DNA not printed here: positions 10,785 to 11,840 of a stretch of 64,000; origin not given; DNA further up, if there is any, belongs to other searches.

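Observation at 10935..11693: MvhD-like electron-transfer domain fused to a winged-helix-like C-terminal tail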

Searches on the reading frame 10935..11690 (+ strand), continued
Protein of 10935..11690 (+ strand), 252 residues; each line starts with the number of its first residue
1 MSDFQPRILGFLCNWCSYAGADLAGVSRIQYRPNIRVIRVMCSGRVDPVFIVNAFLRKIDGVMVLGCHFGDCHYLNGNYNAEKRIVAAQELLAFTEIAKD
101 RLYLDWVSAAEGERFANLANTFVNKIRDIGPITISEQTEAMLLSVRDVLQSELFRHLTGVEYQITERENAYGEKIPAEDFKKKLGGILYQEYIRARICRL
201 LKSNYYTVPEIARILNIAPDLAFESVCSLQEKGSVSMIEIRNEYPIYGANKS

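Call 29: search_protein_families(library=pfam, proteins=[L036:3101-5104:+, L036:5173-5610:+, L036:5641-6783:+, L036:6821-9928:+, L036:9983-10747:+, L036:10789-11262:+, L036:11275-13200:+, L036:13200-13811:+, L004:9335-10282:+, L004:10311-11330:+], max_evalue=0.00001)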
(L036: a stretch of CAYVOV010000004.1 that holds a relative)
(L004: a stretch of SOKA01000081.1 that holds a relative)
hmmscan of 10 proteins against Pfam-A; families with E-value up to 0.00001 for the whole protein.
L036:3101-5104:+ (668 aa): 2 families
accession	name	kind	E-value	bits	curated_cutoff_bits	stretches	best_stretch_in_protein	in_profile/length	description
PF02730.20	AFOR_N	-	1.1e-66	224.8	29.8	1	10-205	4-199/199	Aldehyde ferredoxin oxidoreductase, N-terminal domain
PF01314.23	AFOR_C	-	2.2e-59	202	27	1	238-621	31-385/385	Aldehyde ferredoxin oxidoreductase, domains 2 & 3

L036:5173-5610:+ (146 aa): 0 families

L036:5641-6783:+ (381 aa): 6 families
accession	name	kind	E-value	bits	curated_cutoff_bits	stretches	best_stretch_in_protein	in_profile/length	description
PF02754.22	CCG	-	7.5e-40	135.4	20.6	2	267-354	1-84/85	Cysteine-rich domain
PF13183.11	Fer4_8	-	3.6e-11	43.9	27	1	22-81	2-68/68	4Fe-4S dicluster domain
PF13187.11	Fer4_9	-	1.2e-08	35.3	27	1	24-80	1-50/52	4Fe-4S dicluster domain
PF13237.11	Fer4_10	-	4.9e-07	30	25.5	1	23-78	7-53/53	4Fe-4S dicluster domain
PF12838.12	Fer4_7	-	7.1e-07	30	27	1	25-81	2-52/52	4Fe-4S dicluster domain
PF13534.11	Fer4_17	-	7.1e-06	26.9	22.2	1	25-81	2-60/61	4Fe-4S dicluster domain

L036:6821-9928:+ (1036 aa): 15 families
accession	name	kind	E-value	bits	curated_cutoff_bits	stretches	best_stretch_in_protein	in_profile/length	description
PF07992.20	Pyr_redox_2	-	1.3e-25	90.9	26.1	2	21-431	2-289/291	Pyridine nucleotide-disulphide oxidoreductase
PF13450.12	NAD_binding_8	-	1.5e-17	64.1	21.9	1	612-658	1-47/68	NAD(P)-binding Rossmann-like domain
PF12831.13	FAD_oxidored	-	2e-17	64.1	27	2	21-59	1-39/416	FAD dependent oxidoreductase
PF00890.30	FAD_binding_2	-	2.5e-13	50.5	20.4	1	611-647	3-39/414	FAD binding domain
PF00037.32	Fer4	-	2.8e-13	49.5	21.1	0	116-135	2-21/24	4Fe-4S binding domain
PF12838.12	Fer4_7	-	2.4e-12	47.6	27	1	960-1007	2-52/52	4Fe-4S dicluster domain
PF01266.30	DAO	-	3e-12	47.2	27.9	1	611-648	3-45/353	FAD dependent oxidoreductase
PF01134.28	GIDA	-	9.1e-10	38.6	22.1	0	21-59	1-29/391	Glucose inhibited division protein A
PF03486.20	HI0933_like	-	5.3e-09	36.3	50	0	21-59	2-40/244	HI0933-like protein Rossmann domain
PF01946.23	Thi4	-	7.4e-09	35.6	26.2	0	9-59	7-58/235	Thi4 family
PF14697.11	Fer4_21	-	9.5e-08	32.5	35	1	954-1008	2-57/59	4Fe-4S dicluster domain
PF13738.12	Pyr_redox_3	-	1.1e-07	31.9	30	0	18-112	163-251/305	Pyridine nucleotide-disulphide oxidoreductase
PF01494.25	FAD_binding_3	-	1.7e-07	31.2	22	0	611-646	5-40/349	FAD binding domain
PF00070.33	Pyr_redox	-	1e-06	29.6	22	0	22-64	2-41/82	Pyridine nucleotide-disulphide oxidoreductase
PF13484.11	Fer4_16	-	9.7e-06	26.7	30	0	121-187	1-66/66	4Fe-4S double cluster binding domain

L036:9983-10747:+ (255 aa): 2 families
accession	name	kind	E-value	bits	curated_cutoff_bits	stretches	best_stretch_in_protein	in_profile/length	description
PF02662.21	FlpD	-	4e-52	175.9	22.3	1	11-134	1-123/123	Methyl-viologen-reducing hydrogenase, delta subunit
PF01022.26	HTH_5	-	1.1e-06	28.9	22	1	204-231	6-33/47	Bacterial regulatory protein, arsR family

L036:10789-11262:+ (158 aa): 1 family
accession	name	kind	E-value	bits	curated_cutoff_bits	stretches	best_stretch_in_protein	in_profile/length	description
PF01257.25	2Fe-2S_thioredx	-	1.7e-48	164.6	24.8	1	14-157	1-144/145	Thioredoxin-like [2Fe-2S] ferredoxin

L036:11275-13200:+ (642 aa): 11 families
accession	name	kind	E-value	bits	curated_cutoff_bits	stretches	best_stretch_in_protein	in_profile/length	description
PF01512.22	Complex1_51K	-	2e-41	141.8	31.2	1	180-350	2-149/150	Nuo51 FMN-binding domain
PF10589.14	NADH_4Fe-4S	-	2.6e-34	117.4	23.5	1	461-545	1-85/85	NADH-ubiquinone oxidoreductase-F iron-sulfur binding region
PF00037.32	Fer4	-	1.6e-10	40.8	21.1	2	593-610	2-19/24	4Fe-4S binding domain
PF13237.11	Fer4_10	-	1.5e-08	34.9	25.5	1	562-610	2-53/53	4Fe-4S dicluster domain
PF10531.15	SLBB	-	4.3e-08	33.3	27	1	374-422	2-53/55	SLBB domain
PF12837.12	Fer4_6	-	8.7e-08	32.2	25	0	593-610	3-20/24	4Fe-4S binding domain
PF14697.11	Fer4_21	-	1.3e-07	32.1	35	1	564-610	3-52/59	4Fe-4S dicluster domain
PF01257.25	2Fe-2S_thioredx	-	1.8e-07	31.5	24.8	1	20-101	60-143/145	Thioredoxin-like [2Fe-2S] ferredoxin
PF13187.11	Fer4_9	-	3.2e-07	30.7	27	1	568-610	1-48/52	4Fe-4S dicluster domain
PF12797.12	Fer4_2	-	1.5e-06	28.2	24.5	0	592-610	3-21/22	4Fe-4S binding domain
PF22461.2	SLBB_2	-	9.4e-06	26.1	27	0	373-419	2-49/79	SLBB domain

L036:13200-13811:+ (204 aa): 3 families
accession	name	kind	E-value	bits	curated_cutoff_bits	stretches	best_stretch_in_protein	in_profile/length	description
PF13510.11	Fer2_4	-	1.9e-19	69.9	22.8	1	3-80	3-81/82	2Fe-2S iron-sulfur cluster binding domain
PF00111.32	Fer2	-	5.9e-09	36.2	21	1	7-69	2-75/77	2Fe-2S iron-sulfur cluster binding domain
PF12838.12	Fer4_7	-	4.3e-08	33.9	27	1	125-180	2-52/52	4Fe-4S dicluster domain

L004:9335-10282:+ (316 aa): 4 families
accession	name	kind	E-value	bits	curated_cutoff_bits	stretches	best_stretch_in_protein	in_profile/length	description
PF13183.11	Fer4_8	-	9.1e-08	33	27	1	202-272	1-68/68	4Fe-4S dicluster domain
PF04432.18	FrhB_FdhB_C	-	2.5e-07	31.1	23.3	1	69-171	2-113/150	Coenzyme F420 hydrogenase/dehydrogenase, beta subunit C terminus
PF12797.12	Fer4_2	-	8.3e-07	29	24.5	0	202-217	6-21/22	4Fe-4S binding domain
PF13746.11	Fer4_18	-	2.2e-06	28.3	27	0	251-276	54-79/114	4Fe-4S dicluster domain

L004:10311-11330:+ (340 aa): 6 families
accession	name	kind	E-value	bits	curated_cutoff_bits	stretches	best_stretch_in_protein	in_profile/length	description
PF17179.9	Fer4_22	-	2.2e-34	118.6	27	1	235-327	1-94/95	4Fe-4S dicluster domain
PF12838.12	Fer4_7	-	1.3e-07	32.4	27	0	298-327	31-51/52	4Fe-4S dicluster domain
PF00037.32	Fer4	-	1.1e-06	28.6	21.1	0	310-327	4-21/24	4Fe-4S binding domain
PF13187.11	Fer4_9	-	1.4e-06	28.7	27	0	312-327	35-50/52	4Fe-4S dicluster domain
PF13237.11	Fer4_10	-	4.3e-06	27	25.5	0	309-326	4-21/53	4Fe-4S dicluster domain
PF12797.12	Fer4_2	-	5.6e-06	26.4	24.5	0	310-326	6-22/22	4Fe-4S binding domain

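Call 40: find_encoding_contigs(protein=P0011, flank=10000, max_places=1)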
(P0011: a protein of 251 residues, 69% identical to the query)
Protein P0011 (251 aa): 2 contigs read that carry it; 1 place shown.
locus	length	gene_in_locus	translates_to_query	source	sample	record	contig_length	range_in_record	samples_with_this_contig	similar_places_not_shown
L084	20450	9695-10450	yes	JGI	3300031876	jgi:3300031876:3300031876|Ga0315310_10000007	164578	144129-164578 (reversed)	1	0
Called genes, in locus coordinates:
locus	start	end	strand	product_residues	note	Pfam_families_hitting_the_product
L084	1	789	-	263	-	?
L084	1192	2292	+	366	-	PF00072:Response_reg, PF00512:HisKA, PF02518:HATPase_c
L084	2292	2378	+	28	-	-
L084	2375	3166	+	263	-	PF00072:Response_reg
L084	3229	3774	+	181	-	PF13237:Fer4_10 (weak), PF12838:Fer4_7 (weak), PF13183:Fer4_8, PF13187:Fer4_9, PF13534:Fer4_17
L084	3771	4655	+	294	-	PF02754:CCG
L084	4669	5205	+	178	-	-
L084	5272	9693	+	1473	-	PF12831:FAD_oxidored, PF14691:Fer4_20, PF07992:Pyr_redox_2, PF13450:NAD_binding_8, PF13738:Pyr_redox_3, PF12838:Fer4_7, PF13187:Fer4_9, PF13237:Fer4_10, +18 more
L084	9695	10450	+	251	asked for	PF02662:FlpD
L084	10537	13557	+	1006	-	PF12831:FAD_oxidored (weak), PF12838:Fer4_7 (weak), PF13187:Fer4_9 (weak), PF13237:Fer4_10 (weak), PF07992:Pyr_redox_2, PF12831:FAD_oxidored (weak), PF12838:Fer4_7, PF14697:Fer4_21, +15 more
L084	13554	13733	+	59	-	-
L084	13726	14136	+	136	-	PF02662:FlpD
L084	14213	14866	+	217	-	-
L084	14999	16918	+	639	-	PF14827:dCache_3, PF17203:sCache_3_2 (faint), PF17201:Cache_3-Cache_2, PF17202:sCache_3_3, PF00672:HAMP, PF00512:HisKA, PF02518:HATPase_c, PF14501:HATPase_c_5 (weak)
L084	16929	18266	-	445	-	PF00289:Biotin_carb_N, PF02786:CPSase_L_D2, PF08443:RimK (weak), PF02222:ATP-grasp, PF07478:Dala_Dala_lig_C, PF02785:Biotin_carb_C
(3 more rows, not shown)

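Call 41: find_encoding_contigs(protein=P0004, flank=10000, max_places=1)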
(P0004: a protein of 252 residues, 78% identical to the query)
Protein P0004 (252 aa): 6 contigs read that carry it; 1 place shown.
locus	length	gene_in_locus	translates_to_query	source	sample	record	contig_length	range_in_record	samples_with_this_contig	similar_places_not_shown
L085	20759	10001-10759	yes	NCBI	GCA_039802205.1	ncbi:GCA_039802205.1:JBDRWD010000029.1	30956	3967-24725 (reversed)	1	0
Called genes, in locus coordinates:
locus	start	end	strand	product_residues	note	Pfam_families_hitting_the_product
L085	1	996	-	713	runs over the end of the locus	PF01751:Toprim, PF01131:Topoisom_bac, PF01396:Zn_ribbon_Top1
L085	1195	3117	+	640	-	PF14827:dCache_3 (faint), PF17201:Cache_3-Cache_2, PF17202:sCache_3_3, PF17203:sCache_3_2 (weak), PF00672:HAMP, PF00512:HisKA, PF02518:HATPase_c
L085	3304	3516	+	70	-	-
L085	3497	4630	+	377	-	PF00072:Response_reg, PF00512:HisKA, PF02518:HATPase_c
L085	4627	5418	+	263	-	PF00072:Response_reg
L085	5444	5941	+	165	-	PF13183:Fer4_8, PF13237:Fer4_10 (faint), PF12838:Fer4_7 (weak), PF13187:Fer4_9, PF13534:Fer4_17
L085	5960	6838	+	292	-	PF02754:CCG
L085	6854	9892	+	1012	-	PF07992:Pyr_redox_2, PF12831:FAD_oxidored, PF00890:FAD_binding_2 (weak), PF01266:DAO (weak), PF07992:Pyr_redox_2, PF12831:FAD_oxidored, PF13450:NAD_binding_8, PF14697:Fer4_21, +12 more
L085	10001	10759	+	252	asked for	PF02662:FlpD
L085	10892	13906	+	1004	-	PF12831:FAD_oxidored (weak), PF12838:Fer4_7 (weak), PF13187:Fer4_9 (weak), PF07992:Pyr_redox_2, PF13450:NAD_binding_8, PF12838:Fer4_7, PF13187:Fer4_9, PF14697:Fer4_21, +20 more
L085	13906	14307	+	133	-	PF02662:FlpD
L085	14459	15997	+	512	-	PF00496:SBP_bac_5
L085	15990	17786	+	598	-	PF00512:HisKA, PF02518:HATPase_c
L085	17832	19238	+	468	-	PF00072:Response_reg, PF00158:Sigma54_activat, PF14532:Sigma54_activ_2, PF01078:Mg_chelatase (faint), PF07728:AAA_5 (weak), PF25601:AAA_lid_14, PF02954:HTH_8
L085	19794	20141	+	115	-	PF00072:Response_reg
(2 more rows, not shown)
